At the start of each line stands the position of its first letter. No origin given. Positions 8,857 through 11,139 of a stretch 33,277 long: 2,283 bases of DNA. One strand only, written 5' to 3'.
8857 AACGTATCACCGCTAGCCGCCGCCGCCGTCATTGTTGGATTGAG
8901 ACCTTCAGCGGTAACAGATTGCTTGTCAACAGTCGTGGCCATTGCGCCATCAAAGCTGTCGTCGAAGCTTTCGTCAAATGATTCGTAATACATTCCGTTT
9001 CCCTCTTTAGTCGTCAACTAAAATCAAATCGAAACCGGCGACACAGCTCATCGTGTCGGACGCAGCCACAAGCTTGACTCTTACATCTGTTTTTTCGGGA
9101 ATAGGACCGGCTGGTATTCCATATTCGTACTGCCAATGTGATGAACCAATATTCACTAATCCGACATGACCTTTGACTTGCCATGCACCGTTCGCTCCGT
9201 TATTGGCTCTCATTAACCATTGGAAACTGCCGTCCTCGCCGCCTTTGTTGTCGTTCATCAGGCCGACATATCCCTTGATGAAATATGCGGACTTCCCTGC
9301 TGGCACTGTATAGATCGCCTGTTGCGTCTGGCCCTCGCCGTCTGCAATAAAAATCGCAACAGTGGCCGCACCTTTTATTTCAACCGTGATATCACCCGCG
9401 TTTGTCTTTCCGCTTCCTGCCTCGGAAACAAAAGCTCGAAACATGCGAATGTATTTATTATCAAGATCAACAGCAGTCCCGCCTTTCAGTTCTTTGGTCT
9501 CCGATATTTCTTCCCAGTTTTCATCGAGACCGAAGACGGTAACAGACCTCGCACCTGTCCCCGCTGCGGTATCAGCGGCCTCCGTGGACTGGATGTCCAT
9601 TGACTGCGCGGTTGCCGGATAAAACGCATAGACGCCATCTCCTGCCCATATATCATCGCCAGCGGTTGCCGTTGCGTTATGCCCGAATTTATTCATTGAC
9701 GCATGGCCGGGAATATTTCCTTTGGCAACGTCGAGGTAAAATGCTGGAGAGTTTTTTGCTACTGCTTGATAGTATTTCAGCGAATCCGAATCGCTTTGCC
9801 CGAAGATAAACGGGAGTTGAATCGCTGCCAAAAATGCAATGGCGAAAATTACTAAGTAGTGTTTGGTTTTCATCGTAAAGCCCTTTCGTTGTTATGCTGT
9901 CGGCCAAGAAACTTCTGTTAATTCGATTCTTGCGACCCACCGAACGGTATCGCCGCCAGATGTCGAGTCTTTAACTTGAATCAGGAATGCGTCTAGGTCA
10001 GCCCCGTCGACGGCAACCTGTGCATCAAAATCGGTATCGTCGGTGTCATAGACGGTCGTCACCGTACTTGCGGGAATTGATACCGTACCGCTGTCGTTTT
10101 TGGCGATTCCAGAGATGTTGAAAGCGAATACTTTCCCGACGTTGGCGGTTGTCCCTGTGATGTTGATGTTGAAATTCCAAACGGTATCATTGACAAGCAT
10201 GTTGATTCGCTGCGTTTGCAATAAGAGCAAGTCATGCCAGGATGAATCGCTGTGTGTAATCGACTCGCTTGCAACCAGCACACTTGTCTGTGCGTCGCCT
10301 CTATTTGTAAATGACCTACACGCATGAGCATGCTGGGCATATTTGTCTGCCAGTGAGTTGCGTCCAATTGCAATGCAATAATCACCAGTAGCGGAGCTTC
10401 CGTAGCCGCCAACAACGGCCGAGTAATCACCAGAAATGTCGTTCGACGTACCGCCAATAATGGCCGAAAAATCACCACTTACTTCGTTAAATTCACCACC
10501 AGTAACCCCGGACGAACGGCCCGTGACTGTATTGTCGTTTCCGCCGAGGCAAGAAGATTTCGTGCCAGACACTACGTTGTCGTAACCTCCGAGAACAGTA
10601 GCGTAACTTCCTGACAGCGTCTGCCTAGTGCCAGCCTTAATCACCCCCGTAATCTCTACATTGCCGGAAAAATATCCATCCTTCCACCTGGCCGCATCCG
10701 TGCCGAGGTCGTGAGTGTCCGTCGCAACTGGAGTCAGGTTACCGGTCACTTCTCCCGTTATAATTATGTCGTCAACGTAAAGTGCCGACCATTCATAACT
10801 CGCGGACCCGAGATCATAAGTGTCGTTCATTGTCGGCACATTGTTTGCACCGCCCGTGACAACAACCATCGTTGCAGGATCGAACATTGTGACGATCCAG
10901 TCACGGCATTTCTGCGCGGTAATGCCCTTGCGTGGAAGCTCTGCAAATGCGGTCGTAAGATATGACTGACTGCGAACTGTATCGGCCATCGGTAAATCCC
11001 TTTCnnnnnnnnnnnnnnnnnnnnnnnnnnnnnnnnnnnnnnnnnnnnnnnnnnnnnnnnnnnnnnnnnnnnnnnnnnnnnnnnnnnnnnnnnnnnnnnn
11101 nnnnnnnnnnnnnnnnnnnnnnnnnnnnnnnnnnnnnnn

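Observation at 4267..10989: Fibre/esterase gene cluster inserted between head-completion and neck genes: candidate neck or head appendages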

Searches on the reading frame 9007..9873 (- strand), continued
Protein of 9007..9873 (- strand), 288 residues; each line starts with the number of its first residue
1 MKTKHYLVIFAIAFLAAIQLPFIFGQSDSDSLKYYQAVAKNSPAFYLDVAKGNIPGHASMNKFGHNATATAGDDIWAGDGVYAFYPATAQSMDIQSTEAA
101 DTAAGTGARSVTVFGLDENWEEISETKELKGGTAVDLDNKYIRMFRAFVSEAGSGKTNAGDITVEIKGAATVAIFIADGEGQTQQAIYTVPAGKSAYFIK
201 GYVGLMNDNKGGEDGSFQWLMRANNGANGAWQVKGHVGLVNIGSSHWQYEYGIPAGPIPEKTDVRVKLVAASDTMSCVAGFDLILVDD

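Call 99: search_protein_families(library=ncbifam, proteins=[window:9007-9873:-], max_evalue=0.01)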
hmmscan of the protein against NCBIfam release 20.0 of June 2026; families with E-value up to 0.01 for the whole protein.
window:9007-9873:- (288 aa): 0 families

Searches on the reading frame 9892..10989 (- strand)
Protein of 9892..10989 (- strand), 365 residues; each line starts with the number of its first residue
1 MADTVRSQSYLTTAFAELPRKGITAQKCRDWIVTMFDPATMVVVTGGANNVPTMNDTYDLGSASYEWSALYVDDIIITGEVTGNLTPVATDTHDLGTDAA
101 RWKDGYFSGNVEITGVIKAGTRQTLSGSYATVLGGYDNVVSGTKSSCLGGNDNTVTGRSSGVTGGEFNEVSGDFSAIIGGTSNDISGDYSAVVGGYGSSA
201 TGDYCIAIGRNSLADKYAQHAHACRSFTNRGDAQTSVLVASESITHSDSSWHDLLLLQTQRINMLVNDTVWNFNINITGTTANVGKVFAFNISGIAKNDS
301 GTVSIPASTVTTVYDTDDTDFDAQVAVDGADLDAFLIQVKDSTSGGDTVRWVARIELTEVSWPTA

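Call 4: search_protein_families(library=pfam, proteins=[window:9892-10989:-], max_evalue=0.01)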
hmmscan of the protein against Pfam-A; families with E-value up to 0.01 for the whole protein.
window:9892-10989:- (365 aa): 1 family
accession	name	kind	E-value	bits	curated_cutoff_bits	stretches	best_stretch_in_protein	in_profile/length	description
PF21300.2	LbR_Ice_bind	-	3.2e-08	34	30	1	116-195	7-84/97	Grass antifreeze beta roll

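Call 5: search_protein_families(library=phrogs, proteins=[window:9892-10989:-], max_evalue=0.01)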
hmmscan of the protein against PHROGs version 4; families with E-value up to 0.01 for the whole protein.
window:9892-10989:- (365 aa): 0 families

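Call 21: search_solved_structures(query=window:9892-10989:-, max_evalue=1)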
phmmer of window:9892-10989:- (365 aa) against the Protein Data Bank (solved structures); distinct sequences matched with E-value up to 1: 3.
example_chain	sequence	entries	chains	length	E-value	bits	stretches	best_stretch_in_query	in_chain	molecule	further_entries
3pr7_A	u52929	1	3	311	3.2e-08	36.3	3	122-215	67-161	UspA1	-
3ult_A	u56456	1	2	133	8.4e-07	31.6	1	115-211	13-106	Ice recrystallization inhibition protein-like protein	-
3ntn_A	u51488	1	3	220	0.00031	23.2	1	119-229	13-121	UspA1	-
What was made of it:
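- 9892..10989 (-): 365-aa fibre protein: lineage-specific N-terminal ~115 aa, YadA/UspA1-like beta-roll (~116-230), conserved C-terminal ~135-aa domain. PF21300, E 3.2e-8, and UspA1 3pr7, E 3.2e-8 (calls 4, 21).
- On Trimeric autotransporter adhesin: Head-like repeats are present (calls 4, 21).
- Closest known: Trimeric autotransporter adhesin heads. Same: The repeat region of the 365-aa protein matches the UspA1 head (3pr7, E 3.2e-8) and PF21300 (calls 4, 21).
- Checked: 365 aa (9892-10989): PF21300 beta-roll, E 3.2e-8, and the UspA1 head domain 3pr7, E 3.2e-8 (calls 4, 21).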

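Call 55: find_homologous_proteins(query=window:9892-10989:-, max_evalue=0.001)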
Query window:9892-10989:- (365 aa): 218 proteins with E <= 0.001 among 6934 candidates; the best 120 are listed.
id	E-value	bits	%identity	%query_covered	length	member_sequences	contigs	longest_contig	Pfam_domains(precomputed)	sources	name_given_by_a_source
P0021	4.3e-236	801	100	100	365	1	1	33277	PF21300.3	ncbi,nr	ncbi:MAG: hypothetical protein GY841_02765 [FCB group bacterium]|nr:hypothetical protein [FCB group 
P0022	2.8e-53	199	44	72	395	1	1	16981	-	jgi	-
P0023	5.7e-50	188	50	59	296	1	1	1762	-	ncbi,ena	-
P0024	1.7e-49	187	44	68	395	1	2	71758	-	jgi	jgi:hypothetical protein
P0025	1.2e-48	184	46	66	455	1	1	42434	-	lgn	-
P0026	1.8e-47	180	45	69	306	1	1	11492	PF21300.3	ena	-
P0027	1.4e-43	168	45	66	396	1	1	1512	PF25692.2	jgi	-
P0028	1.1e-42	165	47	53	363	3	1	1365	-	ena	-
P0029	1.3e-40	158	46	53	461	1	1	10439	-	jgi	jgi:hypothetical protein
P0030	4.6e-40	156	39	68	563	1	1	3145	PF21300.3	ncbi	-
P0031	2.6e-39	153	37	70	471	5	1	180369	-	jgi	jgi:hypothetical protein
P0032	6.6e-39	152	46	59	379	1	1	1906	-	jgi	-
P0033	2.1e-38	150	46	59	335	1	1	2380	PF25692.2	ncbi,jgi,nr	ncbi:MAG: hypothetical protein JRE40_13555 [Deltaproteobacteria bacterium]|nr:hypothetical protein [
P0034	3.4e-37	146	34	65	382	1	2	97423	-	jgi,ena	-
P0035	1.5e-36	144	43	67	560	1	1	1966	PF05658.20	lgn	-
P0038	1.5e-32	131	47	24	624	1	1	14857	PF21300.3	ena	-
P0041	6.5e-31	126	37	76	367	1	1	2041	PF21300.3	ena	-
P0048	2.5e-28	117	37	67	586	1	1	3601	PF21300.3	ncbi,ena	-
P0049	6.9e-28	116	35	67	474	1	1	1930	PF21300.3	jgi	jgi:hypothetical protein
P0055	3.3e-26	110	35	67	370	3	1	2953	PF21300.3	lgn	-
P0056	4.5e-26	110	31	68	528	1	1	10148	PF21300.3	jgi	-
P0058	1.7e-25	108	34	64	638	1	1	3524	PF21300.3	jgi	-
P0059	2.4e-25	108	34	67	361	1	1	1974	PF21300.3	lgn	-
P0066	8.5e-23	99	43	25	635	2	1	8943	PF21300.3,PF26696.1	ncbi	-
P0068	4.1e-22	97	29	67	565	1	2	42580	PF21300.3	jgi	jgi:hypothetical protein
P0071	6.4e-22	96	33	67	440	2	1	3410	PF21300.3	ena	-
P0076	1.9e-20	91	44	26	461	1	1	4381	PF21300.3,PF18792.7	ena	-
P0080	4.8e-20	90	33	64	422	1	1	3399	PF21300.3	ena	-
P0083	1.8e-19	88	43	21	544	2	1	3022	PF21300.3,PF00395.26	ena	-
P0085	2.2e-19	88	25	68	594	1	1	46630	PF21300.3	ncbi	-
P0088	2.9e-19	88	31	67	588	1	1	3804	PF05521.19,PF21300.3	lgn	-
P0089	3.2e-19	87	45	24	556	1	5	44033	PF21300.3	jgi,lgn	jgi:hypothetical protein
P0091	1.3e-18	85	44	24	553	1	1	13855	PF21300.3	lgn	-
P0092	2.1e-18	85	29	67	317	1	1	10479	PF21300.3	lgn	-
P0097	7.6e-18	83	36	61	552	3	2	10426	PF21300.3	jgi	jgi:hypothetical protein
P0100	2.0e-17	81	28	67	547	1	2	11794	PF21300.3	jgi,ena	jgi:hypothetical protein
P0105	7.5e-17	80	30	66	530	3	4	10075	PF21300.3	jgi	-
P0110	1.9e-16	78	38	29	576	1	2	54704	PF21300.3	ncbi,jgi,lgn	-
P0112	3.1e-16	78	42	25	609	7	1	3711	PF21300.3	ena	-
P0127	8.3e-14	70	29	70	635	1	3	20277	PF21300.3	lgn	-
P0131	1.6e-13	69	39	27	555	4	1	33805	PF25692.2,PF21300.3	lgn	-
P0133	1.7e-13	69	43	25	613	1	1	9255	PF21300.3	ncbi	-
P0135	5.3e-13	67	36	38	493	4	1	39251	PF21300.3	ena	-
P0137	8.4e-13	66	32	67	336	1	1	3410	PF21300.3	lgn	-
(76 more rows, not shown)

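Call 56: find_encoding_contigs(protein=P0025, flank=10000, max_places=1)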
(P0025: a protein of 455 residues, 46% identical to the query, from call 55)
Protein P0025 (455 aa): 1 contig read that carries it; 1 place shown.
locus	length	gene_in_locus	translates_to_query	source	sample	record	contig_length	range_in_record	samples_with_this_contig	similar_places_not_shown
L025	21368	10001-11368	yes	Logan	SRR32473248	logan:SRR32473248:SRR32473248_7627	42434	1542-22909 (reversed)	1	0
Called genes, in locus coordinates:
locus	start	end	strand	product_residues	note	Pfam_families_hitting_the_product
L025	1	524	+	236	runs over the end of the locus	-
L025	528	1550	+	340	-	PF20036:Gp13-like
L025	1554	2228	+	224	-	-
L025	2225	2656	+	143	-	PF02817:E3_binding (weak)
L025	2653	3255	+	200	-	PF02353:CMAS (weak), PF13489:Methyltransf_23, PF13847:Methyltransf_31, PF08241:Methyltransf_11, PF08242:Methyltransf_12, PF13649:Methyltransf_25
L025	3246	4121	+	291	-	PF05159:Capsule_synth (weak)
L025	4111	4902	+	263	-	-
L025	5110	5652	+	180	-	-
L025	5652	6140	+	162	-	-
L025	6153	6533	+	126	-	-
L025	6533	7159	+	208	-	-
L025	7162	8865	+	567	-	-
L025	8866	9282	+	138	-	-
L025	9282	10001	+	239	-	-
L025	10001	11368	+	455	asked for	-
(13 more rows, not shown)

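Call 57: find_encoding_contigs(protein=P0022, flank=10000, max_places=1)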
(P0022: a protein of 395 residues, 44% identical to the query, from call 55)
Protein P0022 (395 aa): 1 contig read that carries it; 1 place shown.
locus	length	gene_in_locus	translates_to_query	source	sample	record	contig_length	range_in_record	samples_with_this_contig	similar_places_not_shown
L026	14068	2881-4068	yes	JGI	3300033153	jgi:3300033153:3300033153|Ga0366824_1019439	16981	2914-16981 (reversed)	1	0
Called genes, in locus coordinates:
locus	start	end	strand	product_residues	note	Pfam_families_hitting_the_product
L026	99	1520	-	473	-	PF20706:GT4-conflict (faint), PF00534:Glycos_transf_1, PF13692:Glyco_trans_1_4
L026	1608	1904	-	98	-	PF01592:NifU_N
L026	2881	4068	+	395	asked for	-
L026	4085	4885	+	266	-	PF00685:Sulfotransfer_1, PF13469:Sulfotransfer_3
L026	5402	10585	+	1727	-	-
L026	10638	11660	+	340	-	-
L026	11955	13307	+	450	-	PF00535:Glycos_transf_2, PF10111:Glyco_tranf_2_2 (weak), PF13641:Glyco_tranf_2_3 (weak), PF02709:Glyco_transf_7C (weak)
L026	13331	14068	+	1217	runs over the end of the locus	?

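Call 58: find_encoding_contigs(protein=P0088, flank=5000, max_places=1)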
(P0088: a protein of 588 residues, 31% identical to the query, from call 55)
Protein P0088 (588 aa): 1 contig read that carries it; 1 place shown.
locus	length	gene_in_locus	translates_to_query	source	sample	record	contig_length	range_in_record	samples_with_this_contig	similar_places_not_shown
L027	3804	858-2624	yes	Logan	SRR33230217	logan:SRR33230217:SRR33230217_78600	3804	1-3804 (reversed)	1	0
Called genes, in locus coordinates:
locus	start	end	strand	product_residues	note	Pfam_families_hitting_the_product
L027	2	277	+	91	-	?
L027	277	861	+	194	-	PF05135:Phage_connect_1 (faint)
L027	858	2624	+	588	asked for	PF05521:Phage_HCP, PF21300:LbR_Ice_bind (weak)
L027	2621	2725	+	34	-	-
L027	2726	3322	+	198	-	-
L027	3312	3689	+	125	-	PF11367:Tail_completion_gp17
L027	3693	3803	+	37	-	?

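Call 60: search_protein_families(library=pfam, proteins=[P0088, P0025, P0022, P0024, P0031, L027:277-861:+, L027:2726-3322:+], max_evalue=0.05)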
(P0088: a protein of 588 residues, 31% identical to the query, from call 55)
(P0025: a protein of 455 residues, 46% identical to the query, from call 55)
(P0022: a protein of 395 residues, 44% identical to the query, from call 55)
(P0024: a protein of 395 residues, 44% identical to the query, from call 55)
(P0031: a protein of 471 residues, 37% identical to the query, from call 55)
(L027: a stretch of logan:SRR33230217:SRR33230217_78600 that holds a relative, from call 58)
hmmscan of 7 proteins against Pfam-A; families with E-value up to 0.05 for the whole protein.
P0088 (588 aa): 2 families
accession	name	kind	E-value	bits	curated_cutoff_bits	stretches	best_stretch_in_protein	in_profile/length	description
PF05521.18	Phage_HCP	-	8.3e-20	71.8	25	1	2-102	1-105/106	Phage head completion protein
PF21300.2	LbR_Ice_bind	-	1.5e-08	35.1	30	2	370-454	2-83/97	Grass antifreeze beta roll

P0025 (455 aa): 0 families

P0022 (395 aa): 2 families
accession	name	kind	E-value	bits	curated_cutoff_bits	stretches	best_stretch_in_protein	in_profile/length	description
PF21300.2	LbR_Ice_bind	-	0.001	19.6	30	1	142-239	2-96/97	Grass antifreeze beta roll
PF18792.6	UspA1_rep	-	0.036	14.7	27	1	222-233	2-13/13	Ubiquitous surface protein adhesin repeat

P0024 (395 aa): 2 families
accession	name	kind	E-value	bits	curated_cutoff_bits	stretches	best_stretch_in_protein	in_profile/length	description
PF21300.2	LbR_Ice_bind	-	0.0039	17.7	30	0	98-197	1-97/97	Grass antifreeze beta roll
PF18792.6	UspA1_rep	-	0.036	14.7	27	1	223-235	1-13/13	Ubiquitous surface protein adhesin repeat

P0031 (471 aa): 1 family
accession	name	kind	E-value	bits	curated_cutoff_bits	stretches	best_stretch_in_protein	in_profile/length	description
PF21300.2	LbR_Ice_bind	-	0.0062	17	30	0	238-333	3-95/97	Grass antifreeze beta roll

L027:277-861:+ (194 aa): 1 family
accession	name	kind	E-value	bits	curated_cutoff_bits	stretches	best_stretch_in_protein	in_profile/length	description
PF05135.19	Phage_connect_1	-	1.8e-08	35.1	21.2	2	15-60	3-42/101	Phage gp6-like head-tail connector protein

L027:2726-3322:+ (198 aa): 1 family
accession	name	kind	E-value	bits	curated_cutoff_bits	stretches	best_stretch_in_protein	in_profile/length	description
PF04883.17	HK97-gp10_like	-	0.00013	23.3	21.4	1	33-144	2-78/78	Bacteriophage HK97-gp10, putative tail-component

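Call 99: search_protein_families(library=ncbifam, proteins=[window:9892-10989:-], max_evalue=0.01)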
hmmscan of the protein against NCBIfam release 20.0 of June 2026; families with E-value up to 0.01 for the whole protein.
window:9892-10989:- (365 aa): 0 families
